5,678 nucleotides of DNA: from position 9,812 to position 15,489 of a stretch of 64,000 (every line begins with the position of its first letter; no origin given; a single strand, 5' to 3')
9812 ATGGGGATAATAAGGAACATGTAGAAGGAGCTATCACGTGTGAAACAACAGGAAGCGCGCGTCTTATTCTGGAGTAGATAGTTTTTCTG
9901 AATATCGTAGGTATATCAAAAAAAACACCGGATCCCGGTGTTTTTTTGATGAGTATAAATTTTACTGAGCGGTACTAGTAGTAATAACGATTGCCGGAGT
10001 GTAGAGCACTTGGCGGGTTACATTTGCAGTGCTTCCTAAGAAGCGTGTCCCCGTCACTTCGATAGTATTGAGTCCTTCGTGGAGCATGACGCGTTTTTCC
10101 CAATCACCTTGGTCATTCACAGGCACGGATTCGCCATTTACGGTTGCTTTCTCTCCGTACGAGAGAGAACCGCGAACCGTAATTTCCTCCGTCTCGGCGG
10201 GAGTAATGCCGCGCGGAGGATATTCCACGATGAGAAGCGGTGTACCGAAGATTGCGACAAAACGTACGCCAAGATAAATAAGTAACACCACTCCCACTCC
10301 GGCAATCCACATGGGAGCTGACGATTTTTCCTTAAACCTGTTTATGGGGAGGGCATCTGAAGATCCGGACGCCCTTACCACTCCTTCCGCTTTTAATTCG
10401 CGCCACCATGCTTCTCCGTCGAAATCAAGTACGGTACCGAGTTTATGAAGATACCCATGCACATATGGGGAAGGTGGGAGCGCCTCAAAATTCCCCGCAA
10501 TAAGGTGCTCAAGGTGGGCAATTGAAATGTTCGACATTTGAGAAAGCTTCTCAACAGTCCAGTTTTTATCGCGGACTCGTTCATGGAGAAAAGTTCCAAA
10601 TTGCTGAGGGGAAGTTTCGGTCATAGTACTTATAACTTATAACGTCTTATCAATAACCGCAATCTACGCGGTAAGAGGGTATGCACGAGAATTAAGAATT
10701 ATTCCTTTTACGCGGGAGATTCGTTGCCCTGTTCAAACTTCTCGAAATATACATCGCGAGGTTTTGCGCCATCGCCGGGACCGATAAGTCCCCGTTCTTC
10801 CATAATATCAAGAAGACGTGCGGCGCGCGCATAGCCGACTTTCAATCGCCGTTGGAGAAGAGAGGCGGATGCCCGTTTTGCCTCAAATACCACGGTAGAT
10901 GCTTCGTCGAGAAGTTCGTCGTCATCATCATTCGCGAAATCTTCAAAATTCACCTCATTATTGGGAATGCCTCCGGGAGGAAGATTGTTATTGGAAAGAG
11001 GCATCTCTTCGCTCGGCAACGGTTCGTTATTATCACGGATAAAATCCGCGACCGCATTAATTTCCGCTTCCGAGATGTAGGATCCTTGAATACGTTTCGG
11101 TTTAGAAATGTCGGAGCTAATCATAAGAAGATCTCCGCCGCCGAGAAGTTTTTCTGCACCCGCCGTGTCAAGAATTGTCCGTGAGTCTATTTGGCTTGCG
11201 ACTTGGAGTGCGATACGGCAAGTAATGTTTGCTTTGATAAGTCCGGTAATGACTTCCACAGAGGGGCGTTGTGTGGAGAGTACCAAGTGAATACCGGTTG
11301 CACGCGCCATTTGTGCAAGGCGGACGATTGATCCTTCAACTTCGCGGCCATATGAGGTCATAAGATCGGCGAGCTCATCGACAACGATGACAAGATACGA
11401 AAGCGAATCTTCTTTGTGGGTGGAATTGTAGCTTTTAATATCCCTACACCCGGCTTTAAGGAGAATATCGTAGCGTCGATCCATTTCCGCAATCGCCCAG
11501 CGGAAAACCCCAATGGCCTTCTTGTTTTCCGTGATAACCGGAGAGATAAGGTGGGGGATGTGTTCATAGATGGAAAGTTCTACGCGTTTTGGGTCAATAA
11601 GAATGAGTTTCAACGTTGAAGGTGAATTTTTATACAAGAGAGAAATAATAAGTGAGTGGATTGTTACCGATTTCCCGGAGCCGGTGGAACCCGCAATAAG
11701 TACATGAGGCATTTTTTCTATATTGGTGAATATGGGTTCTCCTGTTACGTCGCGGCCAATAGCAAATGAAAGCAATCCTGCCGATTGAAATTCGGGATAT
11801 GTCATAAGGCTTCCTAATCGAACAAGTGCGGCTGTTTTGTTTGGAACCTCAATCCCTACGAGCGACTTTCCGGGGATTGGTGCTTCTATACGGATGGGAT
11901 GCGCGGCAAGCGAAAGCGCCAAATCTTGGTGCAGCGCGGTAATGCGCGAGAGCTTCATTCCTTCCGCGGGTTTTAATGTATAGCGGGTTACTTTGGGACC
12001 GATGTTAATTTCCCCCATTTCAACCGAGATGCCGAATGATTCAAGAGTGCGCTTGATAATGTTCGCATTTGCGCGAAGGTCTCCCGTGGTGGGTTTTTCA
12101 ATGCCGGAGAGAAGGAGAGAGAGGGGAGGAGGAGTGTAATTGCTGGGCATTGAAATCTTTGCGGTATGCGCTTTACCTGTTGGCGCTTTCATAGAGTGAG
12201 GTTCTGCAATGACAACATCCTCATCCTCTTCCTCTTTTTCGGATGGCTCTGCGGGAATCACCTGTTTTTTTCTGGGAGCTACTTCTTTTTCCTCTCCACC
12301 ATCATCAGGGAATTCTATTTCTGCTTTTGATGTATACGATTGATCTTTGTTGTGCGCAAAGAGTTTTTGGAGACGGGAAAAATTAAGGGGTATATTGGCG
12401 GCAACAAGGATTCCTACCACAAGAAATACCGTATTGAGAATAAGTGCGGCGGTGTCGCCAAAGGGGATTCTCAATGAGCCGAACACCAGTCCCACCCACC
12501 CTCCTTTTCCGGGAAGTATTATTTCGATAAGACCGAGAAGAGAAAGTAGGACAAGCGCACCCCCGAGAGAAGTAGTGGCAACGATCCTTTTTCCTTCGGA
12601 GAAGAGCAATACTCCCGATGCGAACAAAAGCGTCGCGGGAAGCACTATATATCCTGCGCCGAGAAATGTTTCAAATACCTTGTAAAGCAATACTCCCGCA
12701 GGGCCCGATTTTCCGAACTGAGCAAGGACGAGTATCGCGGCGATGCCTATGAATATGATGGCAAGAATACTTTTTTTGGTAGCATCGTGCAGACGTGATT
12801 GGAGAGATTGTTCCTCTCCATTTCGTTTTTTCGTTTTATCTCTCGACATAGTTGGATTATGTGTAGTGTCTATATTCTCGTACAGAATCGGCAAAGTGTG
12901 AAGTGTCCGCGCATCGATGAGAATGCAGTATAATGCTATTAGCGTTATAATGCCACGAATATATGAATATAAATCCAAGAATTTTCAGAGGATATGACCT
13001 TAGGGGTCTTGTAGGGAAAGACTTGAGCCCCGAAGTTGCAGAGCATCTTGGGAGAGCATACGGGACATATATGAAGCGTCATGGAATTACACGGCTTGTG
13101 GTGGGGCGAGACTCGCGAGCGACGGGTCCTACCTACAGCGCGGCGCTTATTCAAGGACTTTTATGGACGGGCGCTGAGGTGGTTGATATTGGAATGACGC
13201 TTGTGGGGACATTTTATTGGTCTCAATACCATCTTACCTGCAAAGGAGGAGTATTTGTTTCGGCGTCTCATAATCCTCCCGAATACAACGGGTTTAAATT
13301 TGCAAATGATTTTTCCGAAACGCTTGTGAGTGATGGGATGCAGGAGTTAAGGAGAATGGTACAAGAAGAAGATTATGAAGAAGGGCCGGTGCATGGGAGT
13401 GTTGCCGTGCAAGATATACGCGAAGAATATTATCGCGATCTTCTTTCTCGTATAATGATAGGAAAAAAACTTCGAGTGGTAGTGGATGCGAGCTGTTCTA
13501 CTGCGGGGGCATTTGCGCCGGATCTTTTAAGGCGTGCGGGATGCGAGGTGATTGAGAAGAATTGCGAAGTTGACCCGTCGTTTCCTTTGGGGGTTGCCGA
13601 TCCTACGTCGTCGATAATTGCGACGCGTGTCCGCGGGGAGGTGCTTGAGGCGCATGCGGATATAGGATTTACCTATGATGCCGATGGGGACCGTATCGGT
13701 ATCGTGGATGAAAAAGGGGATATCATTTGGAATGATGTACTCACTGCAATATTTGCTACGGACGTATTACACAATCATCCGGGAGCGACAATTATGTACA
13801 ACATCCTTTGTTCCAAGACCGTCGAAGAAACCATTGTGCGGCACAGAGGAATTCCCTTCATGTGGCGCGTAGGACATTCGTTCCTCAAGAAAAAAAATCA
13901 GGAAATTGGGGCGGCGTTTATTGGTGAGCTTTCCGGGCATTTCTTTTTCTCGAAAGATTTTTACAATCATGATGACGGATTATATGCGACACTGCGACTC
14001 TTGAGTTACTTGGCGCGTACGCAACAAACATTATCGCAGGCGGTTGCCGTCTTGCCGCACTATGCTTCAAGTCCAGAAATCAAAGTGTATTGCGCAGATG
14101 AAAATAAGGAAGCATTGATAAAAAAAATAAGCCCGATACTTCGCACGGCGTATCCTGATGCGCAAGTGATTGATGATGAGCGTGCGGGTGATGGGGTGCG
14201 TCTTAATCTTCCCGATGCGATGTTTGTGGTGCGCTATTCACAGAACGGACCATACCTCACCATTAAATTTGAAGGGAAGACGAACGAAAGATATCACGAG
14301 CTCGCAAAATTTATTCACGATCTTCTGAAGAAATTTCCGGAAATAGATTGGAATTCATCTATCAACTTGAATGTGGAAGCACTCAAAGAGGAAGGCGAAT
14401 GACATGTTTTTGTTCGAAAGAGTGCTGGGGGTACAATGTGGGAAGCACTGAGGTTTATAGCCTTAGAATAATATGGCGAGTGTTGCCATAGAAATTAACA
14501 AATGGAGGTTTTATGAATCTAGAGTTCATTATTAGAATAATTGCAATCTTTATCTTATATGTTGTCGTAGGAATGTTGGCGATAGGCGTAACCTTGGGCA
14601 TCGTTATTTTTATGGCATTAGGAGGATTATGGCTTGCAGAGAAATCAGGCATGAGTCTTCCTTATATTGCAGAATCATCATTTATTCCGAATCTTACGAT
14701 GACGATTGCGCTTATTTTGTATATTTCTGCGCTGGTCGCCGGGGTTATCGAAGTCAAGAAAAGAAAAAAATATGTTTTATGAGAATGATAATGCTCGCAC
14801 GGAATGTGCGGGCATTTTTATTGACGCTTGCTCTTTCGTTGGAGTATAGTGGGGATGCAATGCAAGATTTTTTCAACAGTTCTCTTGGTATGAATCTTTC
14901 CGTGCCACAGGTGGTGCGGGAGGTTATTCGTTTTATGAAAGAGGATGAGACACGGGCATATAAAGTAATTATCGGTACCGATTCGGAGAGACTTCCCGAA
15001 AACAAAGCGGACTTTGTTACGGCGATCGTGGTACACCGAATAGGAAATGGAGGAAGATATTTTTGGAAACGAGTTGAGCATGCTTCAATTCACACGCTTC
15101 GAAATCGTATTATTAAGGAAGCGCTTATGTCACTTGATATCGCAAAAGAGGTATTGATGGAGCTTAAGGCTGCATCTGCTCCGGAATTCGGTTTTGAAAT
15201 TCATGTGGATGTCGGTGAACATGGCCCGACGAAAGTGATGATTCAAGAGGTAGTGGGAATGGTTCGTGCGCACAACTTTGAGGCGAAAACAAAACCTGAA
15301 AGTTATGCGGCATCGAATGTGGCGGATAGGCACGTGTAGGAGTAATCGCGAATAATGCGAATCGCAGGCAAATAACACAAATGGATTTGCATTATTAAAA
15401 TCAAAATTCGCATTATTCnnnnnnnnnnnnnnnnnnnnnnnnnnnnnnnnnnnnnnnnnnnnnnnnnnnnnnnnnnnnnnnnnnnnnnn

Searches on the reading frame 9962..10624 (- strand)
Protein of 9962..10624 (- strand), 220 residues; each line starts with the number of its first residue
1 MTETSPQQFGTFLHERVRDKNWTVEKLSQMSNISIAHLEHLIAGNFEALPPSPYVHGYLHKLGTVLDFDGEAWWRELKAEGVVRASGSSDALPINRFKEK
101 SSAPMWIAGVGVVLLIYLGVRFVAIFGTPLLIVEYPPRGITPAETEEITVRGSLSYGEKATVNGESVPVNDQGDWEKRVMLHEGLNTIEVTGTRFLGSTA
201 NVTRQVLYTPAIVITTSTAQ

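Call 21: search_protein_families(library=pfam, proteins=[window:9962-10624:-], max_evalue=0.001)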
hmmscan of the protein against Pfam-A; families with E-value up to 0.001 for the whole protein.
window:9962-10624:- (220 aa): 2 families
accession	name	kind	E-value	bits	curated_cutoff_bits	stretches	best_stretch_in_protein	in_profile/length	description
PF09136.16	Glucodextran_B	-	2.4e-11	43.8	27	1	129-207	1-80/83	Glucodextranase, domain B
PF13413.12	HTH_25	-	1.2e-08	35.1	24.6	1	18-72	7-61/62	Helix-turn-helix domain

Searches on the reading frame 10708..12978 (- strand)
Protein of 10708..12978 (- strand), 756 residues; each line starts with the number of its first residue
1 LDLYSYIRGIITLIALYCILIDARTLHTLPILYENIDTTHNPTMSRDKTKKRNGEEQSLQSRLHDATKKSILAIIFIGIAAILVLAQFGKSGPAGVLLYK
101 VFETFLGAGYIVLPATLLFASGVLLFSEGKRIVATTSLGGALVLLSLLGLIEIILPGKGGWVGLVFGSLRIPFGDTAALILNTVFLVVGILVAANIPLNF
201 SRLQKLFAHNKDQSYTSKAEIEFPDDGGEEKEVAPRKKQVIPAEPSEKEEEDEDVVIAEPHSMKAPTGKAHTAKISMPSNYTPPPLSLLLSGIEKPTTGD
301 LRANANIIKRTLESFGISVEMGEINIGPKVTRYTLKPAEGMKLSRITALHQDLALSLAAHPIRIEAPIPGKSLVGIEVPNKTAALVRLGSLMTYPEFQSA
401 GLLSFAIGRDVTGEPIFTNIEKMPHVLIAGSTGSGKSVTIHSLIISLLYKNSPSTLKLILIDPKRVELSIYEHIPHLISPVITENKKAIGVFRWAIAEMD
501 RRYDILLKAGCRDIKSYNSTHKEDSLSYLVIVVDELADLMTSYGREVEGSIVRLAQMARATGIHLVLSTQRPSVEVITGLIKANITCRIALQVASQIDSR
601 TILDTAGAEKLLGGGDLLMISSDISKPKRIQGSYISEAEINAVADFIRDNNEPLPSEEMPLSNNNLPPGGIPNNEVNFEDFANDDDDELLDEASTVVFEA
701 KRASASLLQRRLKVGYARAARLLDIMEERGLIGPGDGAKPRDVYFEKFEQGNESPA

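Call 21: search_protein_families(library=pfam, proteins=[window:10708-12978:-], max_evalue=0.001)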
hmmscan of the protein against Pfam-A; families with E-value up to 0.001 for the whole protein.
window:10708-12978:- (756 aa): 5 families
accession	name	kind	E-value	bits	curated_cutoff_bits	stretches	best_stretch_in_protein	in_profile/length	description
PF01580.24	FtsK_SpoIIIE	-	2.5e-55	187.8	24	1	400-574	15-221/221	FtsK/SpoIIIE family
PF17854.6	FtsK_alpha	-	1.4e-27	96.3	22.9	1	284-380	2-101/101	FtsK alpha domain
PF09397.16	FtsK_gamma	-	2.2e-24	85.3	30.6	1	685-745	2-62/63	Ftsk gamma domain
PF01935.23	DUF87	-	1.1e-05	26.1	23.2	1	415-463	13-60/220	Helicase HerA, central domain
PF20703.3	nSTAND1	-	0.00096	19.3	27.1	0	407-568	17-158/379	Novel STAND NTPase 1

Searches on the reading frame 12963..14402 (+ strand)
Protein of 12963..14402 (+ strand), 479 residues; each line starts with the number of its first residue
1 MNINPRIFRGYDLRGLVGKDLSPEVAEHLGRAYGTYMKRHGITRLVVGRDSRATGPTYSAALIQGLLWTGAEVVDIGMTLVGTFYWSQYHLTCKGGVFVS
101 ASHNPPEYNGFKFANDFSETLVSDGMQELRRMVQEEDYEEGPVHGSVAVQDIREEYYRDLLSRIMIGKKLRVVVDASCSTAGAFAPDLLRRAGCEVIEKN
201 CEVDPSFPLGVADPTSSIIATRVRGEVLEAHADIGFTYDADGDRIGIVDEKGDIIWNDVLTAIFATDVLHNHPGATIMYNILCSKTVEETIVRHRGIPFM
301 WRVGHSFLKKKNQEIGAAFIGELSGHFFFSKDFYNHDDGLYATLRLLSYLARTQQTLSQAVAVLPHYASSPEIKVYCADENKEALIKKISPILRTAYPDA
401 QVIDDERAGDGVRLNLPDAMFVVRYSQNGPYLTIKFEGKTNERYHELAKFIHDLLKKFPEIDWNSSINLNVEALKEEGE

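Call 9: search_protein_families(library=pfam, proteins=[window:12963-14402:+], max_evalue=0.001)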
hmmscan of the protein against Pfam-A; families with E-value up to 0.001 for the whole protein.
window:12963-14402:+ (479 aa): 4 families
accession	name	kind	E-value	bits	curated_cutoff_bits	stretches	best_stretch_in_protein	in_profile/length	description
PF02878.22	PGM_PMM_I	-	2.4e-30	105.4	22.5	1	6-138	2-136/138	Phosphoglucomutase/phosphomannomutase, alpha/beta/alpha domain I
PF02879.22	PGM_PMM_II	-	8e-19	68.5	29.3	1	156-252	3-103/103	Phosphoglucomutase/phosphomannomutase, alpha/beta/alpha domain II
PF02880.22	PGM_PMM_III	-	1.7e-18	67.2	20.7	1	258-364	3-112/115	Phosphoglucomutase/phosphomannomutase, alpha/beta/alpha domain III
PF00408.26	PGM_PMM_IV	-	0.00069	20.1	23.1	0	372-452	1-66/68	Phosphoglucomutase/phosphomannomutase, C-terminal domain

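Call 78: search_protein_families(library=ncbifam, proteins=[window:12963-14402:+], max_evalue=0.001)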
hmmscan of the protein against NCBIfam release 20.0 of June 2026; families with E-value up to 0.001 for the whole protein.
window:12963-14402:+ (479 aa): 6 families
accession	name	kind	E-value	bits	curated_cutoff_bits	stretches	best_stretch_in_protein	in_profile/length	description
NF046027.1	PhglucPhmanMutPgmG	equivalog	1.4e-102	343.7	600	1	3-456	5-451/460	phosphoglucomutase/phosphomannomutase PgmG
TIGR03990.1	Arch_GlmM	equivalog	4e-93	312.7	439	1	7-452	3-441/444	phosphoglucosamine mutase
NF007088.0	PRK09542.1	equivalog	8.9e-84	282.1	618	1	6-453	10-451/456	phosphomannomutase/phosphoglucomutase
NF011943.0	PRK15414.1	subfamily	2.1e-54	185.3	801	1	7-444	6-442/456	phosphomannomutase CpsG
TIGR01455.1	glmM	equivalog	4.7e-48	164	447.55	1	13-453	6-438/442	phosphoglucosamine mutase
NF005737.0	PRK07564.1-1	equivalog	0.00017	20.4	378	0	164-361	200-400/543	alpha-D-glucose phosphate-specific phosphoglucomutase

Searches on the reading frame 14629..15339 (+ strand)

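Call 9: search_protein_families(library=pfam, proteins=[window:14629-15339:+], max_evalue=0.001)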
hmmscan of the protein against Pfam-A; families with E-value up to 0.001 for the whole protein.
window:14629-15339:+ (236 aa): 1 family
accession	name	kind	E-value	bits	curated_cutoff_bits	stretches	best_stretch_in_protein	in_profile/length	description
PF04308.18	RNaseH_like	-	7.6e-47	159.3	25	1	94-235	1-143/145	Ribonuclease H-like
